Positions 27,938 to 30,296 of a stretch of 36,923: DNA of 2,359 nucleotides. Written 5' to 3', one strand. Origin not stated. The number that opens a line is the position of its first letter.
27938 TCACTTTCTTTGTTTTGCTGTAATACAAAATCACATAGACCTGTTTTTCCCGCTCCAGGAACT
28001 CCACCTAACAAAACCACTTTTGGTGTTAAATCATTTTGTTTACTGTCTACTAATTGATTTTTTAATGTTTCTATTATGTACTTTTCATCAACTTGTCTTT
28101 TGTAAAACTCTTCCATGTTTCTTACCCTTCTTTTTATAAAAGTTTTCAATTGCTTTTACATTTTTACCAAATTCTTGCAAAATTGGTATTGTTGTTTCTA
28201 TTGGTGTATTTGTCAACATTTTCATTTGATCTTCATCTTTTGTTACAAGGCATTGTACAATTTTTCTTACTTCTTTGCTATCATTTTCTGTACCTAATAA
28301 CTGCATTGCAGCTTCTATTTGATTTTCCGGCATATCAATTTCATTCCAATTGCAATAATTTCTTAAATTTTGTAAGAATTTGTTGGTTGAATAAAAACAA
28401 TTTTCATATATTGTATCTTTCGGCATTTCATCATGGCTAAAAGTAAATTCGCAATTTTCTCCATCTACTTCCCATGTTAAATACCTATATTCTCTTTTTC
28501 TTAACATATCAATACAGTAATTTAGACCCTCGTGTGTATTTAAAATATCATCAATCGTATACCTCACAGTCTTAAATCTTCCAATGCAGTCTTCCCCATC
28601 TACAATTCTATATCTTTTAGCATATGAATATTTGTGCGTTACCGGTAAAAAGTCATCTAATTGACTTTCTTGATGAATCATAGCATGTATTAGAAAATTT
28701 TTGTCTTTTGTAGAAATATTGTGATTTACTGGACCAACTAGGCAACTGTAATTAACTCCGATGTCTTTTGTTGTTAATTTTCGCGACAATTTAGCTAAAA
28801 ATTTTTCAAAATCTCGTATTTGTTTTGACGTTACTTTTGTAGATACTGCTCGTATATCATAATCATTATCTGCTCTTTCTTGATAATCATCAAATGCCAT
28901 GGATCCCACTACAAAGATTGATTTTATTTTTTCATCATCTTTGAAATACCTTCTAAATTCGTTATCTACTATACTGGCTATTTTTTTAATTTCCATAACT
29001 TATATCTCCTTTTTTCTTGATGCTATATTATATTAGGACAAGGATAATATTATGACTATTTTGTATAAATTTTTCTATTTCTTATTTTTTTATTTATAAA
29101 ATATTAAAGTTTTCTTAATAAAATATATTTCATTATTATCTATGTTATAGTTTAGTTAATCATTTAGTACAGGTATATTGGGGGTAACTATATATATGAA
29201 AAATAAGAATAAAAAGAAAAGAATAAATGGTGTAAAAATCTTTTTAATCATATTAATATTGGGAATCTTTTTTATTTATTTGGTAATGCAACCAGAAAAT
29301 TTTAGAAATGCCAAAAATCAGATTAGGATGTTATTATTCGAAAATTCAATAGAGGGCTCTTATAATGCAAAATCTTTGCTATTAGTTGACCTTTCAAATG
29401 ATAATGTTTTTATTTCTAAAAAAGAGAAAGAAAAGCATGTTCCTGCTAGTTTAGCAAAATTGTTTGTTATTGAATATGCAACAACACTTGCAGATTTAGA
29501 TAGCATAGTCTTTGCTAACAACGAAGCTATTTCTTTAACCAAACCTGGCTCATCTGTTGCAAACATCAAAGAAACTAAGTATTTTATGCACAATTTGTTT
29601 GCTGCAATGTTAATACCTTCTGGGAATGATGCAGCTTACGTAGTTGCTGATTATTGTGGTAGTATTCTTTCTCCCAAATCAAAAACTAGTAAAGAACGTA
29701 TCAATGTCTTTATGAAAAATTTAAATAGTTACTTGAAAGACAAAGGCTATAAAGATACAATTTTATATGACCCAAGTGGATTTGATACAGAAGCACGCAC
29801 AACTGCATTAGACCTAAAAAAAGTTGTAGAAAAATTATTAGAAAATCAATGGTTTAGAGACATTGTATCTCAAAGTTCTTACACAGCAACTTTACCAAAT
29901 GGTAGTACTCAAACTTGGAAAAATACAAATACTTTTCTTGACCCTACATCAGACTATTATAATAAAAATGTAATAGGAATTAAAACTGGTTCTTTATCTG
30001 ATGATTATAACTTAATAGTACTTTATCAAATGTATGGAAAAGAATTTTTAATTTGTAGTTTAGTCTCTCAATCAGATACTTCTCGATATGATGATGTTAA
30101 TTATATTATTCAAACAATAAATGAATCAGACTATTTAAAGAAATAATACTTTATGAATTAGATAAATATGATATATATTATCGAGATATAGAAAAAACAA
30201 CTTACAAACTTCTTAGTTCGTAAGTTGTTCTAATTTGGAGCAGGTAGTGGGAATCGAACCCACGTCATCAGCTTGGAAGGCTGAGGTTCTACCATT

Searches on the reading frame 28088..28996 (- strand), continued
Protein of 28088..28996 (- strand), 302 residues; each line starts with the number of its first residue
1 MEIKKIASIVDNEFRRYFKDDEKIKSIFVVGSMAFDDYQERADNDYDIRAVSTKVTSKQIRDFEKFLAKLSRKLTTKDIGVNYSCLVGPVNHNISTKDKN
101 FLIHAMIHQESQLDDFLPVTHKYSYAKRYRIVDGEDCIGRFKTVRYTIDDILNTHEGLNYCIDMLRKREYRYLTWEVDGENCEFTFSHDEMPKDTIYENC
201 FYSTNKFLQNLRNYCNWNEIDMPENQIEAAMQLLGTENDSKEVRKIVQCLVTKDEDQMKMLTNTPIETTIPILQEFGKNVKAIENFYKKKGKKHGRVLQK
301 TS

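Call 37: find_encoding_contigs(protein=P0007, flank=7000, max_places=4)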
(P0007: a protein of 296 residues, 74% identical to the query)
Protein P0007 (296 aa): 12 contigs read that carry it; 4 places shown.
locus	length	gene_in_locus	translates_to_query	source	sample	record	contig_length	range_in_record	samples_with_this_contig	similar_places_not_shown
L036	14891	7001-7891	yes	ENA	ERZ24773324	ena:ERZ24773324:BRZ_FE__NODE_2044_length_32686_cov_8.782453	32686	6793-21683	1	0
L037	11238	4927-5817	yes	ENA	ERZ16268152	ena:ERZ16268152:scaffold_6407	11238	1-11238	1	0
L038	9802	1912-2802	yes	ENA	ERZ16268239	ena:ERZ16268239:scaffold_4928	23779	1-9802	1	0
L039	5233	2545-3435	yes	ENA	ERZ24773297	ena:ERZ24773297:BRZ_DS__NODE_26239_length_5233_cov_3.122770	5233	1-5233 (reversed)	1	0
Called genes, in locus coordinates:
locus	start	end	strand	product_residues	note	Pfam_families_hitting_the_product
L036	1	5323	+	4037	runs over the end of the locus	?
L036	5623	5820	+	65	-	PF02272:DHHA1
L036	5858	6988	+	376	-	PF01663:Phosphodiest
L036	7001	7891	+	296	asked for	-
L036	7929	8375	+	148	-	PF01281:Ribosomal_L9_N, PF03948:Ribosomal_L9_C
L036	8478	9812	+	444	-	PF00772:DnaB, PF06745:ATPase (faint), PF13481:AAA_25, PF03796:DnaB_C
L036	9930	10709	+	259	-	PF01797:Y1_Tnp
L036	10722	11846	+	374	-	PF01171:ATP_bind_3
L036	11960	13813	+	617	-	PF06480:FtsH_ext, PF00004:AAA, PF07728:AAA_5 (weak), PF17862:AAA_lid_3, PF01434:Peptidase_M41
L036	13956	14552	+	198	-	PF00226:DnaJ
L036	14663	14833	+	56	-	PF01165:Ribosomal_S21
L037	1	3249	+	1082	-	?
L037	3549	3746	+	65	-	PF02272:DHHA1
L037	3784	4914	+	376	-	PF01663:Phosphodiest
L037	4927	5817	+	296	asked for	-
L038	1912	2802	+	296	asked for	-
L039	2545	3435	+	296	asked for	-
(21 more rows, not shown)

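Call 38: find_encoding_contigs(protein=P0083, flank=7000, max_places=2)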
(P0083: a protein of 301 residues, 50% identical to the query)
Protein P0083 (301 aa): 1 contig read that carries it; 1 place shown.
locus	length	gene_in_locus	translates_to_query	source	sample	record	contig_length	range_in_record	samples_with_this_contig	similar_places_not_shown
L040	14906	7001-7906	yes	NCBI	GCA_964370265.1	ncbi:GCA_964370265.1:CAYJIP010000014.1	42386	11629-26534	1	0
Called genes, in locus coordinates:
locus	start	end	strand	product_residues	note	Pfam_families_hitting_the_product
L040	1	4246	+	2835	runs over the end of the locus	PF05342:Peptidase_M26_N, PF07580:Peptidase_M26_C, PF05342:Peptidase_M26_N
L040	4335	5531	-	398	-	-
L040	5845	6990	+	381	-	PF01663:Phosphodiest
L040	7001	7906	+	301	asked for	-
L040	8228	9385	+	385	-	-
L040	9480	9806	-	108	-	-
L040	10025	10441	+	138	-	PF13527:Acetyltransf_9 (weak), PF00583:Acetyltransf_1, PF13673:Acetyltransf_10, PF13508:Acetyltransf_7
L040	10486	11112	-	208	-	-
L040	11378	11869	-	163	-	-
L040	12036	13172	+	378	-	PF00149:Metallophos, PF12850:Metallophos_2, PF12320:SbcD_C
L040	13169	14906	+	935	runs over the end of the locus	PF13476:AAA_23, PF13555:AAA_29 (weak), PF13558:SbcC_Walker_B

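Call 39: find_encoding_contigs(protein=P0089, flank=7000, max_places=2)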
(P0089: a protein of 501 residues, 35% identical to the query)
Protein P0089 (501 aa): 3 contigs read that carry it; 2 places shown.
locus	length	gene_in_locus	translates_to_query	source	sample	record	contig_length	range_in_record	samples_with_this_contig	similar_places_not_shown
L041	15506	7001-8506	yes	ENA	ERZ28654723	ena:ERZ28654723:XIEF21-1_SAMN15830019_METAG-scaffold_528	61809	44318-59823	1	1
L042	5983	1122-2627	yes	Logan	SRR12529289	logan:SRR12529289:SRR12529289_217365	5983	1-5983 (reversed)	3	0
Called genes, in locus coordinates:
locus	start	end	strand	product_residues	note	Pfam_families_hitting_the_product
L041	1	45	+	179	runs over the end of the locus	-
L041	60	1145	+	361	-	-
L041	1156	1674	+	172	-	PF00293:NUDIX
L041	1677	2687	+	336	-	PF00106:adh_short (weak), PF01073:3Beta_HSD, PF01370:Epimerase, PF02719:Polysacc_synt_2, PF04321:RmlD_sub_bind, PF07993:NAD_binding_4 (faint), PF16363:GDP_Man_Dehyd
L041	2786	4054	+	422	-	PF05697:Trigger_N, PF00254:FKBP_C, PF05698:Trigger_C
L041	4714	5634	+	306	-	PF13353:Fer4_12 (weak), PF04055:Radical_SAM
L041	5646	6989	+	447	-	PF01411:tRNA-synt_2c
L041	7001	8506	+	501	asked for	-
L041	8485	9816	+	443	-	PF04055:Radical_SAM, PF06969:HemN_C (weak)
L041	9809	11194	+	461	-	PF02310:B12-binding, PF04055:Radical_SAM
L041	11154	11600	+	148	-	PF00293:NUDIX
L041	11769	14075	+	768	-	PF02190:LON_substr_bdg, PF00004:AAA, PF07724:AAA_2 (weak), PF07728:AAA_5, PF22667:Lon_lid, PF05362:Lon_C, PF13541:ChlI (faint)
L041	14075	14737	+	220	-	-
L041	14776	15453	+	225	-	PF20918:SPOCS_spoVID-N (weak), PF01476:LysM (faint)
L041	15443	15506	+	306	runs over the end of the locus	-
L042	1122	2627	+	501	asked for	-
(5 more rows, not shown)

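Call 41: search_protein_representatives(alignment_id=A1)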
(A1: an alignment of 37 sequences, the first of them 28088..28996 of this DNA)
Query: 37 sequences, 303 profile positions. Proteins with E-value up to 0.001 (for the whole library): 136; up to 1e-10: 63; up to 1e-30: 36. The best 136 are listed.
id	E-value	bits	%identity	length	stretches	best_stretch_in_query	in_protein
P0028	5.0e-146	502.0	-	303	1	1-302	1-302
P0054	1.6e-123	428.1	-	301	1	4-294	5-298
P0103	1.2e-106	372.6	-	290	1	4-291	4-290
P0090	6.7e-76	271.7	-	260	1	35-294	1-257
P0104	3.7e-73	262.7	-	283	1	4-282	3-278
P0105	4.3e-69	249.3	-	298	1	1-283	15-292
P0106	2.0e-67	243.9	-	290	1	5-283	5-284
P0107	1.2e-66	241.3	-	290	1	4-283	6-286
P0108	5.8e-59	216.1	-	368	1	13-281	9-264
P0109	1.3e-58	214.9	-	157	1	147-302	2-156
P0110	7.3e-58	212.5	-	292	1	13-262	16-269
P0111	4.2e-57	210.0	-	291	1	1-300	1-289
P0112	5.5e-57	209.6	-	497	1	10-285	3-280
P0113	5.6e-57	209.6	-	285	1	1-283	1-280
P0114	6.6e-57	209.3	-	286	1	4-286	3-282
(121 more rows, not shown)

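Call 43: search_protein_families(library=pfam, alignment_id=A3, max_evalue=0.001)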
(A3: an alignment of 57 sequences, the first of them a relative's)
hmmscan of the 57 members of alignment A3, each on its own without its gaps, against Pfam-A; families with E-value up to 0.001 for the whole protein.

A. member 1, P0108 (368 aa): 0 families

B. families by the number of members that match (of 57 scanned): 9 families
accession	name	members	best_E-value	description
PF00300.27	His_Phos_1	5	1.4e-25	Histidine phosphatase superfamily (branch 1)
PF18765.7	Polbeta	4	5.7e-06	Polymerase beta, Nucleotidyltransferase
PF01909.29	NTP_transf_2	2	4.6e-05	Nucleotidyltransferase domain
PF04439.18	Adenyl_transf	2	0.00048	Streptomycin adenylyltransferase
PF24096.1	DUF7379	1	1.4e-07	Domain of unknown function (DUF7379)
PF07819.20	PGAP1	1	5.3e-06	PGAP1-like alpha/beta domain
PF12697.13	Abhydrolase_6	1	0.0002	Alpha/beta hydrolase family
PF01928.26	CYTH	1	0.00024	CYTH domain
PF02089.21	Palm_thioest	1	0.00082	Palmitoyl protein thioesterase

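Call 44: find_encoding_contigs(protein=P0002, flank=5000, max_places=2)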
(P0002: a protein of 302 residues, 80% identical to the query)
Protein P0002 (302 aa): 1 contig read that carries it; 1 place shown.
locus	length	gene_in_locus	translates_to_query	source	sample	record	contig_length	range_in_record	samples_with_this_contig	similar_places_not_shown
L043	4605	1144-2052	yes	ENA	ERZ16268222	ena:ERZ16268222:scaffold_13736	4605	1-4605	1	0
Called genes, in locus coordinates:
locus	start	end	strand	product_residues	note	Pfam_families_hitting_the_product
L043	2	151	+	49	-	?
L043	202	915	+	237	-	-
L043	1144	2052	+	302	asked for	-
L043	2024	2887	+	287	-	PF06414:Zeta_toxin, PF13671:AAA_33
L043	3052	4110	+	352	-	PF02388:FemAB, PF13480:Acetyltransf_6, PF02388:FemAB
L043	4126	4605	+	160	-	?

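Call 45: find_encoding_contigs(protein=P0008, flank=5000, max_places=2)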
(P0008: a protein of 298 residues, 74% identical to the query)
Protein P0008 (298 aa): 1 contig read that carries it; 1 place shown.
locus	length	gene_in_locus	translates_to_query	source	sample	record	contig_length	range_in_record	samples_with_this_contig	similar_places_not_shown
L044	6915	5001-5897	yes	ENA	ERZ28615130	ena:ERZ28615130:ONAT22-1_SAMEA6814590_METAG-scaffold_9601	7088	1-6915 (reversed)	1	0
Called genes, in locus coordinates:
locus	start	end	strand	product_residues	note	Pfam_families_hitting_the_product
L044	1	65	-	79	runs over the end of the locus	?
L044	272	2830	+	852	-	PF00005:ABC_tran, PF02687:FtsX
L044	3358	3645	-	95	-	-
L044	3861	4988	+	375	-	PF01663:Phosphodiest, PF08665:PglZ (faint)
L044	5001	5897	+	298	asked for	-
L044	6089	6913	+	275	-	?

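Call 46: find_encoding_contigs(protein=P0010, flank=5000, max_places=2)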
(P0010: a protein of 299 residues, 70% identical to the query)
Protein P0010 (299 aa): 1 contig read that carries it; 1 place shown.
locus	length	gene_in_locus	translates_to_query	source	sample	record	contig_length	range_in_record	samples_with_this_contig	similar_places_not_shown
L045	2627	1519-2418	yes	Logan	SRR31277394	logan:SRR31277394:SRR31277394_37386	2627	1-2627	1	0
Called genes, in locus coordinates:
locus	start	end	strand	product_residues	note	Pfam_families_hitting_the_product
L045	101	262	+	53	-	-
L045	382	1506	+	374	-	PF01663:Phosphodiest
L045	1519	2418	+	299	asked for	-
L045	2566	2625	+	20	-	?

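Call 59: search_solved_structures(query=L001:3005-4147:+, max_evalue=1, show_alignments=1)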
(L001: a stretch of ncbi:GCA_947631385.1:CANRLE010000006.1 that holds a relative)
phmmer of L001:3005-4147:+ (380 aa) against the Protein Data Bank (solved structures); distinct sequences matched with E-value up to 1: 3.
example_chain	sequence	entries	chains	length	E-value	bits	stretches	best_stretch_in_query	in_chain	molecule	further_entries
36py_C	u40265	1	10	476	0.046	15.8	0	38-65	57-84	Alkaline phosphatase H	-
5vem_A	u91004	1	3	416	0.12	14.4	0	204-279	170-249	Ectonucleotide pyrophosphatase/phosphodiesterase family member 5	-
3dyc_A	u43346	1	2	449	0.73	11.9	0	42-65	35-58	Alkaline phosphatase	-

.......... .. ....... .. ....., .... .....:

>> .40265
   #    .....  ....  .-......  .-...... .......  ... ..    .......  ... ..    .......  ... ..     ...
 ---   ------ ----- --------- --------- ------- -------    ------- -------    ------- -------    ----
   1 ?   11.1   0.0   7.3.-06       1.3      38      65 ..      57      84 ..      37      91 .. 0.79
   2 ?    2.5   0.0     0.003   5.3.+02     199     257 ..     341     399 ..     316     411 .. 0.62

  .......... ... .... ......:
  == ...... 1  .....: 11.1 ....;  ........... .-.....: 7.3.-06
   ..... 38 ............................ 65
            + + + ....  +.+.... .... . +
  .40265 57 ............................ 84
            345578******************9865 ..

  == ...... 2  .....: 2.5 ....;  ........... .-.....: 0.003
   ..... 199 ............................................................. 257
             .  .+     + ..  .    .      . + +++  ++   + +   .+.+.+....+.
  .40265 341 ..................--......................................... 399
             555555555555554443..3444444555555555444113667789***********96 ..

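Call 66: find_homologous_proteins(query=L001:3005-4147:+, max_evalue=0.001)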
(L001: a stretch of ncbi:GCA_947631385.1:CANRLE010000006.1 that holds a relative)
Query L001:3005-4147:+ (380 aa): 1350 proteins with E <= 0.001 among 4047 candidates; the best 120 are listed.
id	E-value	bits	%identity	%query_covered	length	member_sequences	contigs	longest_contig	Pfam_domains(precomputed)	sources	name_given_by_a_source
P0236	2.9e-250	847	100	100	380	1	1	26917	PF01663.28,PF08665.18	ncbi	-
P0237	3.5e-210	715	84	97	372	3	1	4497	PF01663.28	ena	-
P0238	9.2e-173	592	69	99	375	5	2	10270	PF01663.28,PF08665.18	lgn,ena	-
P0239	1.2e-164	566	65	100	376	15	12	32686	PF01663.28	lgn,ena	-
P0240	7.8e-162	556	65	98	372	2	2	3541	PF01663.28,PF08665.18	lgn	-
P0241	1.1e-161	556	65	99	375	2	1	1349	PF01663.28,PF08665.18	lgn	-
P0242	2.0e-160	552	63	99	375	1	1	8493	PF01663.28,PF08665.18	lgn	-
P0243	1.2e-158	546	64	99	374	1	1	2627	PF01663.28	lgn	-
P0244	9.3e-158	543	65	98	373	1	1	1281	PF01663.28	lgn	-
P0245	1.1e-157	543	63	99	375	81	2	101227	PF01663.28,PF08665.18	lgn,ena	-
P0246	2.9e-155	535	63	98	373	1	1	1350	PF01663.28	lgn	-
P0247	2.2e-152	525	61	99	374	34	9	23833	PF01663.28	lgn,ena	-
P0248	2.7e-151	522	61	99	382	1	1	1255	PF01663.28,PF08665.18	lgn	-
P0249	1.7e-149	516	60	99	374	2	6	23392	PF01663.28,PF08665.18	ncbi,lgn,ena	-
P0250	8.9e-149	513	58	99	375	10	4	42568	PF01663.28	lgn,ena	-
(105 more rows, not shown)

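Call 71: find_related_loci(query=A1, collection=viral_contigs, flank=6000)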
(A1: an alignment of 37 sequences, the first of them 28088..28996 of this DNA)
Query A1 (302 aa) in viral_contigs; peptide patterns used: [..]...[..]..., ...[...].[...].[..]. (x = any residue, [..] = any of these).
33 stretches matched a pattern, but none encodes a relative of the query by tblastn (E <= 1e-3).

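Call 72: search_dna_similar(query=window:28088-28996:-, collection=plasmids, mode=protein, max_evalue=0.001, max_rows=10)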
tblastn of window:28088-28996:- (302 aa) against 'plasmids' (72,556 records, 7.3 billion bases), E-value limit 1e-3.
No match.

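Call 84: search_protein_families(library=phrogs, proteins=[window:28088-28996:-], max_evalue=0.01)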
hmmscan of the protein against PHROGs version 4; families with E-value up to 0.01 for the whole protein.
window:28088-28996:- (302 aa): 0 families

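Call 85: fold_search(model_id=the predicted structure, library=viral)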
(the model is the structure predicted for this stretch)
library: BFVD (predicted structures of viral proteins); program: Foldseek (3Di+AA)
matches with E <= 10: 502; with E <= 0.001: 0
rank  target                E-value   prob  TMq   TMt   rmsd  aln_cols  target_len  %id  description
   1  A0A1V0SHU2            2.6e-03  0.99  0.34  0.42  10.8       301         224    9  Putative nucleotidyltransferase [Klosneuvirus KNV1]
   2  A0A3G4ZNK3            4.0e-03  0.92  0.29  0.35   9.8       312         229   11  Polymerase nucleotidyl transferase domain-containing protein [Terrestrivirus sp.]
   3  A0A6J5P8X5            7.2e-03  0.63  0.21  0.10  15.2       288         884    9  Uncharacterized protein [uncultured Caudovirales phage]
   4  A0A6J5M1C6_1          1.1e-02  0.60  0.20  0.10  19.4       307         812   11  Amidoligase enzyme [uncultured Caudovirales phage]
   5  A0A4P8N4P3            1.3e-02  0.41  0.24  0.23  20.6       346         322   11  Nucleotidyltransferase [Rheinheimera phage vB_RspM_Barba19A]
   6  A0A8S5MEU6            1.6e-02  0.44  0.21  0.20  14.8       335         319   12  Uncharacterized protein [Siphoviridae sp. ctYh54]
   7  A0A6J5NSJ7            1.9e-02  0.35  0.21  0.19  17.7       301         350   14  Uncharacterized protein [uncultured Caudovirales phage]
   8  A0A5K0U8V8            1.9e-02  0.35  0.24  0.12  25.9       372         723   12  Uncharacterized protein [Yasminevirus sp. GU-2018]
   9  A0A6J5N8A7            2.7e-02  0.23  0.20  0.15  20.8       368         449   14  LETM1-like [uncultured Caudovirales phage]
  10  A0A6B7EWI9            3.9e-02  0.33  0.26  0.24  16.1       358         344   11  (no name in the UniProt tables at hand)
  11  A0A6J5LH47            5.7e-02  0.23  0.19  0.18  13.9       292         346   15  Polymerase, nucleotidyl transferase domain containing protein [uncultured Caudovirales phage]
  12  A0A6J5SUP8            6.8e-02  0.25  0.20  0.17  15.2       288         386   11  Uncharacterized protein [uncultured Caudovirales phage]
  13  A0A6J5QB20            7.5e-02  0.23  0.20  0.17  15.4       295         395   11  Uncharacterized protein [uncultured Caudovirales phage]
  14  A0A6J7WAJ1            9.9e-02  0.30  0.12  0.15  14.0       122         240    8  Uncharacterized protein [uncultured Caudovirales phage]
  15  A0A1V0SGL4            1.0e-01  0.35  0.17  0.15  13.4       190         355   13  Serine/threonine protein kinase [Hokovirus HKV1]
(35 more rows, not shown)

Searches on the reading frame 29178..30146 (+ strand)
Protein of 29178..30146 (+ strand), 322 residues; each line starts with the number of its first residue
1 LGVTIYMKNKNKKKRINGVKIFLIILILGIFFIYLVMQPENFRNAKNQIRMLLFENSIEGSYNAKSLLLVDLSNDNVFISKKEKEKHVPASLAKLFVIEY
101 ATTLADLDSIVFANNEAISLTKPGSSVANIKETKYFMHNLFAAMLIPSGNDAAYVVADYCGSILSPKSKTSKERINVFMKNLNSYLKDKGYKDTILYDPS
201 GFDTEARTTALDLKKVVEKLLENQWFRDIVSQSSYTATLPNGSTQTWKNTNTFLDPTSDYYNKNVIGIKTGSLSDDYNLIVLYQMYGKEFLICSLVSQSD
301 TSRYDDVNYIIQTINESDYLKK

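Call 15: search_protein_families(library=pfam, proteins=[window:29178-30146:+], max_evalue=0.00001)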
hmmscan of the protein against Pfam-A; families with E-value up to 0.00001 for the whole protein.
window:29178-30146:+ (322 aa): 2 families
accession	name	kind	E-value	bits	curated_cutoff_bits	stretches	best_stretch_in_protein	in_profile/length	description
PF00768.25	Peptidase_S11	-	2.4e-17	63.6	27.6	1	61-272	9-211/239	D-alanyl-D-alanine carboxypeptidase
PF13354.11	Beta-lactamase2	-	2.5e-06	27.5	22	0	67-247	2-181/214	Beta-lactamase enzyme family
